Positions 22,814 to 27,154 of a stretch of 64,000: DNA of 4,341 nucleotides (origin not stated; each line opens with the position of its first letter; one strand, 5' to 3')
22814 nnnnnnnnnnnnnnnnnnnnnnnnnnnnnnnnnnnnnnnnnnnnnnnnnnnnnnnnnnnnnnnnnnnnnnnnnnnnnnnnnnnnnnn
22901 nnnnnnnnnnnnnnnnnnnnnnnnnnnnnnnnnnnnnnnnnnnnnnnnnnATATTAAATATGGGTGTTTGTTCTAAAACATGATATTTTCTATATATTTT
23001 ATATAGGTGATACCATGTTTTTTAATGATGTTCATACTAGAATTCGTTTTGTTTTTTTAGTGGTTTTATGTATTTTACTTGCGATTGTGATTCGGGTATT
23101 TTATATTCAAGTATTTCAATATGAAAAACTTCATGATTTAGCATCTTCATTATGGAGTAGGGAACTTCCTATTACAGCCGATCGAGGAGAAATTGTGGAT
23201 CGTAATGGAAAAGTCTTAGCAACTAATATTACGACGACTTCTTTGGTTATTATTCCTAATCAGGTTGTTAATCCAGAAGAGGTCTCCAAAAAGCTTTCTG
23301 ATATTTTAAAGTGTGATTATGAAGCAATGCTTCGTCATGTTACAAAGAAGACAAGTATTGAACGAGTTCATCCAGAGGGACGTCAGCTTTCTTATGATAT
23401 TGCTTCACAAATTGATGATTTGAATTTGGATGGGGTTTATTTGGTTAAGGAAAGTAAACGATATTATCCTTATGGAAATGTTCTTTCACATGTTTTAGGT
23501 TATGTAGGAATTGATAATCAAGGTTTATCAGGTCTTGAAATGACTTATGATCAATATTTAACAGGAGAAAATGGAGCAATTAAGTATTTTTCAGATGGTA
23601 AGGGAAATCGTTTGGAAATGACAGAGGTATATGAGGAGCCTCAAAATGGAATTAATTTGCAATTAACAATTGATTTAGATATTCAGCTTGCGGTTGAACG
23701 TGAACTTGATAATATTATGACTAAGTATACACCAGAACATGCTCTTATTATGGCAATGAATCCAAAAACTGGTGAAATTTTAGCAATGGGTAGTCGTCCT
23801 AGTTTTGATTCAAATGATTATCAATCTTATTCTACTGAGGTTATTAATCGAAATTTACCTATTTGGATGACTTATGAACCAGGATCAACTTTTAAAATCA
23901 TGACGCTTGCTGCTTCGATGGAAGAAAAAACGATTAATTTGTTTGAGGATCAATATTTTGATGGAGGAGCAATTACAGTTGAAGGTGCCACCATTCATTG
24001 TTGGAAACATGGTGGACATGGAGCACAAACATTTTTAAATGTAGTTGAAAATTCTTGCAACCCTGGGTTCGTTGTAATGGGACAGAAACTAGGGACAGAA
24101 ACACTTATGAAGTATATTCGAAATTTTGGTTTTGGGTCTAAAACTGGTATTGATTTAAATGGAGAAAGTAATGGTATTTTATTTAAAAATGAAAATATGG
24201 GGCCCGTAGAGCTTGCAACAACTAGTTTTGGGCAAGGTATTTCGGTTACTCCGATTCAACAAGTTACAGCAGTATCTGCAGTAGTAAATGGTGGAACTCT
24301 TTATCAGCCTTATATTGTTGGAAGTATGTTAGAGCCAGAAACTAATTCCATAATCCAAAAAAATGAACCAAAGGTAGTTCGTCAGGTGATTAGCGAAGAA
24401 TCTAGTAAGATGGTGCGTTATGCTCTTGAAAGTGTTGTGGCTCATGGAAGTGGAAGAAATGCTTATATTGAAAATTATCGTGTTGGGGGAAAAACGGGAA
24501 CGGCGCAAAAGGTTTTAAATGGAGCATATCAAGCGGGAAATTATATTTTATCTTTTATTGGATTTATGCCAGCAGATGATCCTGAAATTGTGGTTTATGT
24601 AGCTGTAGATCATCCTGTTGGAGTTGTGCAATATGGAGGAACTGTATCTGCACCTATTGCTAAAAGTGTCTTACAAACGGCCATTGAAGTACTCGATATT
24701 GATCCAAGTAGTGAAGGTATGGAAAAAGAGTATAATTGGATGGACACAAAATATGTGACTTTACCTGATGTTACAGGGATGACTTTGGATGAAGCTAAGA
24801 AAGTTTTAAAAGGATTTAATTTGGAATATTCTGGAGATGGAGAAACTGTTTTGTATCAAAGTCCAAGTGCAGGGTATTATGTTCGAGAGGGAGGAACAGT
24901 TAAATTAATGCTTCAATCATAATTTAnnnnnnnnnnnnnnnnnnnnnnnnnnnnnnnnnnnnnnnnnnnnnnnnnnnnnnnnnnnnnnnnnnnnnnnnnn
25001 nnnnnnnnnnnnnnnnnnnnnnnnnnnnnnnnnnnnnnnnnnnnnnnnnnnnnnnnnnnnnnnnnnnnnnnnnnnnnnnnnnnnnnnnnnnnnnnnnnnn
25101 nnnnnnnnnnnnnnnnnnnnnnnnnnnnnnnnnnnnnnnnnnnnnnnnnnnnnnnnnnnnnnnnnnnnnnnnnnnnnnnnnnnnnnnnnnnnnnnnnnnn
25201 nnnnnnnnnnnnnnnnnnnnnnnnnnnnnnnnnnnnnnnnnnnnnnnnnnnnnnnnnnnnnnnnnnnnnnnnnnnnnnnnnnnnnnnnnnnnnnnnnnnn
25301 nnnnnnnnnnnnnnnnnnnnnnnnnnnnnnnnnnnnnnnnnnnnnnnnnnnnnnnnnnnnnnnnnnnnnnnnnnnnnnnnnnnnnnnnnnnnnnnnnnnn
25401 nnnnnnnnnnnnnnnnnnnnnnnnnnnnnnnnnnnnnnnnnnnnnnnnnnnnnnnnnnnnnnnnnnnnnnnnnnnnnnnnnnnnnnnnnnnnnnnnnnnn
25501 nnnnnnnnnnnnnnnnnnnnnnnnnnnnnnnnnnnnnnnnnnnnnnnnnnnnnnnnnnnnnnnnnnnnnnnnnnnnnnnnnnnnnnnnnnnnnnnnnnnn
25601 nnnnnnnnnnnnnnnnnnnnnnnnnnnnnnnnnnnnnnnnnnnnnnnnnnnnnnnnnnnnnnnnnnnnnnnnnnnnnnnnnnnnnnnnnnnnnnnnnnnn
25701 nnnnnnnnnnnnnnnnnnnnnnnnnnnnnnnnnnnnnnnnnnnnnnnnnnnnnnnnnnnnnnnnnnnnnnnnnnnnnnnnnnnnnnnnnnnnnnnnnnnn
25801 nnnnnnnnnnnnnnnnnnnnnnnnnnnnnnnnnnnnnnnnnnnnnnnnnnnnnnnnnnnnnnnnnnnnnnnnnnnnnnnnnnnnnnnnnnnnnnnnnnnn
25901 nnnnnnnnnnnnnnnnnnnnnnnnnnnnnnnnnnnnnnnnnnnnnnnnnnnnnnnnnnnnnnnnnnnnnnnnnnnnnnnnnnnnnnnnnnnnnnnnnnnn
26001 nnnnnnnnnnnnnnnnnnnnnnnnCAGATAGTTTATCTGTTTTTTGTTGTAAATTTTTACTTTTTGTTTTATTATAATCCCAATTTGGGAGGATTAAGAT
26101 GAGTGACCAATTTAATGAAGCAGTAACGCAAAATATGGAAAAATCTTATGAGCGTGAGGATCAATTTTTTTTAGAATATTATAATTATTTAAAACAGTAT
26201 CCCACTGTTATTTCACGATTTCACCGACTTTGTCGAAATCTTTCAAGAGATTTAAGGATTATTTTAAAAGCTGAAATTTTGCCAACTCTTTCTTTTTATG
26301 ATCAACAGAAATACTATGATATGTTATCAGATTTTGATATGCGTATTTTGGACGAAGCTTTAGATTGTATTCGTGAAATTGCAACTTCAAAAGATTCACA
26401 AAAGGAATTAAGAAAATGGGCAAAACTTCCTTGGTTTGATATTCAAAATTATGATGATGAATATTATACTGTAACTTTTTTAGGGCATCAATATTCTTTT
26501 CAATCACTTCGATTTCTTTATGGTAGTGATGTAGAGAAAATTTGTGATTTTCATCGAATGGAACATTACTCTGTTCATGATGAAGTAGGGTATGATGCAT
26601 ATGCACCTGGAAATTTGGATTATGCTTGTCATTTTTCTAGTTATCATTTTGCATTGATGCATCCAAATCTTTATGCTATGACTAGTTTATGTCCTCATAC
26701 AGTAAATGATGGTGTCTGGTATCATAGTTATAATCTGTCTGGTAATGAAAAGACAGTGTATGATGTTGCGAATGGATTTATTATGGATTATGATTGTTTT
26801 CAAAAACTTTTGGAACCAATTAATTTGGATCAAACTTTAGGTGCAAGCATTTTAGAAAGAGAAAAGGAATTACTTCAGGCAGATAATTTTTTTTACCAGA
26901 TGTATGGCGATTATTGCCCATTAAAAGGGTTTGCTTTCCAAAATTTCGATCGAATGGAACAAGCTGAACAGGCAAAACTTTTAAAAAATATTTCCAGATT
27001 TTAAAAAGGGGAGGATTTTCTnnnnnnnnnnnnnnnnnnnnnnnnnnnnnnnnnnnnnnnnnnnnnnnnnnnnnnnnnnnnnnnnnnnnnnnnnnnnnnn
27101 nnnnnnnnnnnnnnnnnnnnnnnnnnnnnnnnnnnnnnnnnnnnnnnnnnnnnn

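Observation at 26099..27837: Two unknown genes, one with a kinase-like catalytic signature, occupy the murD slot between mraY and ftsW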

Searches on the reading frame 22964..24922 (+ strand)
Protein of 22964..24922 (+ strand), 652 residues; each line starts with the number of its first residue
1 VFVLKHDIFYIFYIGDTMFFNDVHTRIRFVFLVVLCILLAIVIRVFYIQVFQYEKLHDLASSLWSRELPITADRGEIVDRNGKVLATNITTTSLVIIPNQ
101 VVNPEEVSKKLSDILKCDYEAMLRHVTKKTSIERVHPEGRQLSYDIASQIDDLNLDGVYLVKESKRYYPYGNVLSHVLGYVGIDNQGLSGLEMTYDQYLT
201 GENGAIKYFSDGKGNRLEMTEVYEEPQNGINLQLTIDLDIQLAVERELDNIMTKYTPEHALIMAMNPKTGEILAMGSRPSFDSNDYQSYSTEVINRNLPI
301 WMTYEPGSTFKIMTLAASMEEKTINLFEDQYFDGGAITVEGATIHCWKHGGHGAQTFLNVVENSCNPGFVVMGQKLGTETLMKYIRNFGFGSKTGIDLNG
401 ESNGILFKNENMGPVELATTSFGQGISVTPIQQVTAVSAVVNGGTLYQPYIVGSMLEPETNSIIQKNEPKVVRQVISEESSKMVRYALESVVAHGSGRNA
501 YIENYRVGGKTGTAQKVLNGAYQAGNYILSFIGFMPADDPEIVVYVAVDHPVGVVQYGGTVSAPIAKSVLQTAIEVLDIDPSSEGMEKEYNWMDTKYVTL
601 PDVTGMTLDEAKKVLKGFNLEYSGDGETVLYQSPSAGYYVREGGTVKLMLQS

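Call 3: search_protein_families(library=pfam, proteins=[window:22964-24922:+], max_evalue=1)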
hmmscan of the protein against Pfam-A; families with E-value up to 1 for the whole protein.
window:22964-24922:+ (652 aa): 8 families
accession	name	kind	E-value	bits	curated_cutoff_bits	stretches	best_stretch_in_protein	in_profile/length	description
PF00905.27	Transpeptidase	-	6.1e-81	272.3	22.1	1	262-571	3-299/299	Penicillin binding protein transpeptidase domain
PF03717.20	PBP_dimer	-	1.7e-25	90.9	24.4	1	70-218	2-177/180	Penicillin-binding Protein dimerisation domain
PF03793.24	PASTA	-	4.1e-12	46.3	23.2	1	598-650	1-62/64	PASTA domain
PF21922.1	PBP_dimer_2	-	0.00033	21.3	27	1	165-204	24-62/83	Penicillin binding protein A dimerisation domain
PF18572.7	T6PP_N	-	0.006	17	25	1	98-162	20-83/99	Trehalose-6-phosphate phosphatase N-terminal helical bundle domain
PF08391.16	Ly49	-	0.11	13.4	31.5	1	28-55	7-34/119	Ly49-like protein, N-terminal region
PF11057.13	Cortexin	-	0.21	11.9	25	1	24-65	21-60/76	Cortexin of kidney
PF15833.10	DUF4714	-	0.26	11.9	27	1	21-67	77-125/149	Domain of unknown function (DUF4714)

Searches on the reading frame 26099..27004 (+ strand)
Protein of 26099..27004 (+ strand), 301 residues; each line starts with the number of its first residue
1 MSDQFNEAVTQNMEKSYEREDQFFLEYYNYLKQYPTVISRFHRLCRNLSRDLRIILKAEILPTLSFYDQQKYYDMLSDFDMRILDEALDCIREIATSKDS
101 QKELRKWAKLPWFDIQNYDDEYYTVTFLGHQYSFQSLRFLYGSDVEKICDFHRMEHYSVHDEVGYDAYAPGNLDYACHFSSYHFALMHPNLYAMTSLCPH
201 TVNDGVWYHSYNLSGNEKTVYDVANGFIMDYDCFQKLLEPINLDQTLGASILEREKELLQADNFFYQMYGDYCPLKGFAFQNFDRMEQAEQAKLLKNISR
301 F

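Call 3: search_protein_families(library=pfam, proteins=[window:26099-27004:+], max_evalue=1)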
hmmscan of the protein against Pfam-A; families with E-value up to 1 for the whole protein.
window:26099-27004:+ (301 aa): 0 families

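Call 4: search_protein_families(library=ncbifam, proteins=[window:26099-27004:+], max_evalue=1)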
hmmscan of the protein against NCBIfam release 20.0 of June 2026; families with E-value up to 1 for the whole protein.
window:26099-27004:+ (301 aa): 0 families

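Call 6: find_homologous_proteins(query=window:26099-27004:+, max_evalue=0.001)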
Query window:26099-27004:+ (301 aa): 7 proteins with E <= 0.001 among 556 candidates.
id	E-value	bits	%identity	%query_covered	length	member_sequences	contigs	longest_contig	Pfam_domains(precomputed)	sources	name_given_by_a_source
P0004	3.4e-205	698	100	100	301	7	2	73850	-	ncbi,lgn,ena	-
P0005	8.6e-128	444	68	91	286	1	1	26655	-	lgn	-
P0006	5.4e-100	353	54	99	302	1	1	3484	-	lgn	-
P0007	1.3e-99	352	54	97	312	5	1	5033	-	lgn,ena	-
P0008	1.3e-98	348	52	99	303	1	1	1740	-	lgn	-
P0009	5.0e-87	310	47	100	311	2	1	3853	-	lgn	-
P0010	2.9e-75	272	48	97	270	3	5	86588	-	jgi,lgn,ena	-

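Call 24: predict_structure(alignment_id=A2)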
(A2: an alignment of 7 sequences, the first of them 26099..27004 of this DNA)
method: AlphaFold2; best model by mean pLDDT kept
length: 301 residues; sequences in the alignment: 7
mean_pLDDT: 73.9   pTM: 0.75
mean pLDDT of the five models: 73.9, 72.3, 70.5, 66.9, 61.5
residues with pLDDT >= 90: 100; 70-90: 90; 50-70: 49; < 50: 62
segments of 3 or more residues with pLDDT < 50: 157-178, 246-255, 262-285, 298-301
pLDDT, mean of each block of 10 residues (from residue 1): 63 82 92 94 85 88 95 92 92 90 94 92 94 91 75 52 43 47 71 74 74 80 88 87 52 49 43 39 50 53 35
secondary structure, 60 per line:
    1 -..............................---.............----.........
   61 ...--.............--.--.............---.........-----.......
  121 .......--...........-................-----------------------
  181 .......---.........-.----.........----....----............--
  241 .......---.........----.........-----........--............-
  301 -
elements in order: H2-31 H35-47 H52-63 H66-78 H84-96 H100-108 E114-118 E122-127 E130-136 H137-140 H142-157 H181-187 E191-199 E206-214 E219-222 E227-230 H231-238 E241-247 H251-259 H264-272 H278-285 H288-299

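Call 34: find_encoding_contigs(protein=P0010, flank=8000, max_places=2)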
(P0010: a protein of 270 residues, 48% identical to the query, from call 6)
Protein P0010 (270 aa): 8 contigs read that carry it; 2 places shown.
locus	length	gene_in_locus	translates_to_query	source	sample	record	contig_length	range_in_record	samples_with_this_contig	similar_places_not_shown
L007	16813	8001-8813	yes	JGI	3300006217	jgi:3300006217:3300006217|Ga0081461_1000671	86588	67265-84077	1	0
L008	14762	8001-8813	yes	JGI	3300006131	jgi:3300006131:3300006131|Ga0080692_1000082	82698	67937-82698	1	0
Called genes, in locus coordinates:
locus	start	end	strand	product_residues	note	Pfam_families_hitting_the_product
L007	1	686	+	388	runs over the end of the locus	PF03721:UDPG_MGDP_dh_N, PF00984:UDPG_MGDP_dh, PF03720:UDPG_MGDP_dh_C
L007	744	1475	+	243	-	PF02706:Wzz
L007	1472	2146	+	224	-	PF10609:ParA, PF13614:AAA_31, PF00142:Fer4_NifH (faint), PF01656:CbiA, PF09140:MipZ (weak)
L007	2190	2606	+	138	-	PF04892:VanZ-LLP1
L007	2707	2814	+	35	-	-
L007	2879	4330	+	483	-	PF03816:LytR_cpsA_psr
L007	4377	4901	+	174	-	-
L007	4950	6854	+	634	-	PF03717:PBP_dimer, PF00905:Transpeptidase, PF03793:PASTA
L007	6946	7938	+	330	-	PF00953:Glycos_transf_4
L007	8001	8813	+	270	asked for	-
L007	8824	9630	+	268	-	-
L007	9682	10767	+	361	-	PF01098:FTSW_RODA_SPOVE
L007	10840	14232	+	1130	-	PF00140:Sigma70_r1_2 (weak), PF04542:Sigma70_r2, PF04539:Sigma70_r3, PF04545:Sigma70_r4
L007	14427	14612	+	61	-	PF13451:zf_Tbcl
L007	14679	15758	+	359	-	PF03033:Glyco_transf_28, PF04101:Glyco_tran_28_C, PF00201:UDPGT (weak)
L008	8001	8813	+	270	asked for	-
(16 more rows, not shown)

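Call 37: list_cluster_members(proteins=[window:26099-27004:+, window:27022-27837:+, window:27887-28972:+])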
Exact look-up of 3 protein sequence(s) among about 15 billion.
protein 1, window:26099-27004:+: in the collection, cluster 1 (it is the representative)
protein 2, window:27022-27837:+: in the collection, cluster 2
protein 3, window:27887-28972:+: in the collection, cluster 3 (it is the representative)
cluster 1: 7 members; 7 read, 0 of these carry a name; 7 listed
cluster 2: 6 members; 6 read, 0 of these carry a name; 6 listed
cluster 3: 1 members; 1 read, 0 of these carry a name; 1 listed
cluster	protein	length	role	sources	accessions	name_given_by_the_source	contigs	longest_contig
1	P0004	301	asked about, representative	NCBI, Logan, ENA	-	-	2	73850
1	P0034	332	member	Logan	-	-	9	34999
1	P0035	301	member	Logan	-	-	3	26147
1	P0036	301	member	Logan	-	-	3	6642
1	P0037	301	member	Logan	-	-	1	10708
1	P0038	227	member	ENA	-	-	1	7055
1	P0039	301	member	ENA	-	-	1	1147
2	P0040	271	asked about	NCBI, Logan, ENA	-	-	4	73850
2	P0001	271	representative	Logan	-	-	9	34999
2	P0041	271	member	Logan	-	-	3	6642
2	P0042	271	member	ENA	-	-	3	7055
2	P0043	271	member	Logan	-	-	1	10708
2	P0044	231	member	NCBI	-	-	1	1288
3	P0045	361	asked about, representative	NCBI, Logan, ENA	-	-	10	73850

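Call 40: search_solved_structures(query=A2, max_evalue=10, show_alignments=3)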
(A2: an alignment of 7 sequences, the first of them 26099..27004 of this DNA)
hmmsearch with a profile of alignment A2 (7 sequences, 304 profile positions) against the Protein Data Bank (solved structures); distinct sequences matched with E-value up to 10: 0.

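Call 41: search_protein_families(library=pfam, alignment_id=A2, max_evalue=5)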
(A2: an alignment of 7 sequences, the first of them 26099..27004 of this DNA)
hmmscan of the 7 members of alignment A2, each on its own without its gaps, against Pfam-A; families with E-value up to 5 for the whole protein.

A. member 1, window:26099-27004:+ (301 aa): 0 families

B. families by the number of members that match (of 7 scanned): 3 families
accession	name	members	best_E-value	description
PF06535.18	RGM_N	1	0.031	Repulsive guidance molecule (RGM) N-terminal domain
PF14141.11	YqzM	1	0.054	YqzM-like protein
PF21428.2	Gp7_helical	1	0.1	Baseplate wedge protein gp7, helical domain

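Call 48: fold_search(model_id=the predicted structure, library=pdb)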
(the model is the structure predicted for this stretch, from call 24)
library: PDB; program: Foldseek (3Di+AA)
matches with E <= 10: 204; with E <= 0.001: 0
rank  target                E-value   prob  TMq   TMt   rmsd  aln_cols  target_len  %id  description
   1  7qu9_B                9.3e-01  0.05  0.08  0.06  17.1       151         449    9  Structure of aminodeoxychorismate synthase component 1 (PabB) from Bacillus subtilis spizizenii. (released 2023-01-25)
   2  5lbk_B                1.0e+00  0.13  0.13  0.26   9.5        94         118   12  Crystal structure of the N-domain of HMA8, a copper-transporting P-type ATPase (released 2017-08-02)
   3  8zdj_A                1.0e+00  0.01  0.08  0.05  22.3       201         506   10  Cryo-EM structure of Mycobacteriophage Douge genome-packed connector (gp5, gp9, gp10, gp12 and gp13) (released 2025-06-25)
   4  5lbk_A                1.1e+00  0.11  0.13  0.26  10.1       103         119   14  Crystal structure of the N-domain of HMA8, a copper-transporting P-type ATPase (released 2017-08-02)
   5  9kpj                  1.1e+00  0.04  0.13  0.14  13.6       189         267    7  Crystal structure of Helicobacter pylori chemoreceptor TlpA ligand-binding domain in complex with indole (released 2025-10-22)
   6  7vnx                  1.1e+00  0.03  0.12  0.16  17.2       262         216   11  Crystal structure of TkArkI (released 2022-05-04)
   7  3skx                  1.2e+00  0.08  0.15  0.17  16.7       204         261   11  Crystal structure of the ATP binding domain of Archaeoglobus fulgidus COPB (released 2012-06-20)
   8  3jul                  1.4e+00  0.08  0.10  0.10  12.1        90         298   10  Crystal structure of Listeria innocua D-Tagatose-6-Phosphate Kinase bound with substrate (released 2009-10-06)
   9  7un6_C                1.4e+00  0.02  0.11  0.13  22.6       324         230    8  Complex of UBE2O with NAP1L1 (released 2022-08-03)
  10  2onf_A                1.5e+00  0.06  0.10  0.17  14.6       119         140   11  Crystal structure of a putative osmotically inducible protein c (ta0195) from thermoplasma acidophilum at 1.70 A resol (released 2007-02-06)
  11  3q1y                  1.6e+00  0.10  0.12  0.12  10.4        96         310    9  Allosteric regulation by Lysine residue: A novel anion-hole formation in the ribokinase family (released 2011-01-19)
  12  7qu9_C                1.8e+00  0.03  0.08  0.06  17.3       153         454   10  Structure of aminodeoxychorismate synthase component 1 (PabB) from Bacillus subtilis spizizenii. (released 2023-01-25)
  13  3ln7_A                1.8e+00  0.03  0.14  0.06  19.4       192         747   11  Crystal structure of a bifunctional glutathione synthetase from Pasteurella multocida (released 2011-04-13)
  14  3hic                  1.9e+00  0.10  0.10  0.10   8.7        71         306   11  THE CRYSTAL STRUCTURE OF PHOSPHOFRUCTOKINASE(Lin2199)FROM Listeria innocua (released 2009-07-07)
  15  5lbd_A                2.1e+00  0.09  0.12  0.25   7.6        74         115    3  Crystal structure of the N-domain of HMA6, a copper-transporting P-type ATPase (released 2017-08-02)
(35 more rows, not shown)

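Call 53: search_protein_families(library=padloc, proteins=[window:26099-27004:+], max_evalue=0.1)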
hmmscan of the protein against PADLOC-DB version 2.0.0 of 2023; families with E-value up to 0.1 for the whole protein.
window:26099-27004:+ (301 aa): 0 families

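Call 75: find_encoding_contigs(protein=window:26099-27004:+, flank=1000, max_places=6)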
Protein window:26099-27004:+ (301 aa): 4 contigs read that carry it; 1 place shown.
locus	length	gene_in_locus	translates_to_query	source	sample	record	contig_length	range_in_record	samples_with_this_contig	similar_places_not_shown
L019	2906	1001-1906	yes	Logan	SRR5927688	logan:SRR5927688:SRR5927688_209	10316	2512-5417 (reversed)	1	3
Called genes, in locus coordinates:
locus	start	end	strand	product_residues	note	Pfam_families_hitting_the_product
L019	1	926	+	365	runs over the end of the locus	PF00953:Glycos_transf_4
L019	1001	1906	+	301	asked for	-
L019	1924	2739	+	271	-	-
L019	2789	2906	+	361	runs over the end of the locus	PF01098:FTSW_RODA_SPOVE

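Call 78: find_encoding_contigs(protein=P0009, flank=5000, max_places=2)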
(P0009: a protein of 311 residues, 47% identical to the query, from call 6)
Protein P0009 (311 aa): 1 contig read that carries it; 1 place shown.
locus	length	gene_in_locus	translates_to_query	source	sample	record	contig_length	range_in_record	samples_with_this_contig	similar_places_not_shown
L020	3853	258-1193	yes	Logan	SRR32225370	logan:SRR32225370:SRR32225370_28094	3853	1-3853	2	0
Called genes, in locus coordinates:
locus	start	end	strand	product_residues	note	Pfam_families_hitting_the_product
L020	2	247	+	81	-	?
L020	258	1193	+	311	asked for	-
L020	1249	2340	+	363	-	PF01098:FTSW_RODA_SPOVE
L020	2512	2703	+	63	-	PF13451:zf_Tbcl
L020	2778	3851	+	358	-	?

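Call 79: find_encoding_contigs(protein=P0007, flank=5000, max_places=2)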
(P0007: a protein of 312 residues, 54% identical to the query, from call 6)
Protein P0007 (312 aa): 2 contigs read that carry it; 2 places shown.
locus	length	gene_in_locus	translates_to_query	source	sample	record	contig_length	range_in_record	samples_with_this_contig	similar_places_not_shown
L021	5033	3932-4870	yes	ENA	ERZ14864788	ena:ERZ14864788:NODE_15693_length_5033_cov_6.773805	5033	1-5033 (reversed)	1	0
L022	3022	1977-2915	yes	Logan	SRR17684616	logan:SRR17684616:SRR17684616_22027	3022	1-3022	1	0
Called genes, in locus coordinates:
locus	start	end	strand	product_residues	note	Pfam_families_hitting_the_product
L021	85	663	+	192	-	-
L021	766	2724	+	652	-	PF03717:PBP_dimer, PF00905:Transpeptidase, PF03793:PASTA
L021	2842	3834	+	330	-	PF00953:Glycos_transf_4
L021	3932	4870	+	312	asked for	-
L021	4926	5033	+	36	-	?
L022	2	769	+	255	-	?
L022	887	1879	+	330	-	PF00953:Glycos_transf_4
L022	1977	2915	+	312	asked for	-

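Call 86: find_related_loci(query=A2, collection=viral_contigs, flank=5000)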
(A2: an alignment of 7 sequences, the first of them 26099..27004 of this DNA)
Query A2 (301 aa) in viral_contigs; peptide patterns used: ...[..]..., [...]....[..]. (x = any residue, [..] = any of these).
41 stretches matched a pattern, but none encodes a relative of the query by tblastn (E <= 1e-3).

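Call 93: search_protein_families(library=phrogs, proteins=[window:26099-27004:+], max_evalue=0.1)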
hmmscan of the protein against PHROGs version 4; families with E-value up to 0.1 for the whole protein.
window:26099-27004:+ (301 aa): 0 families
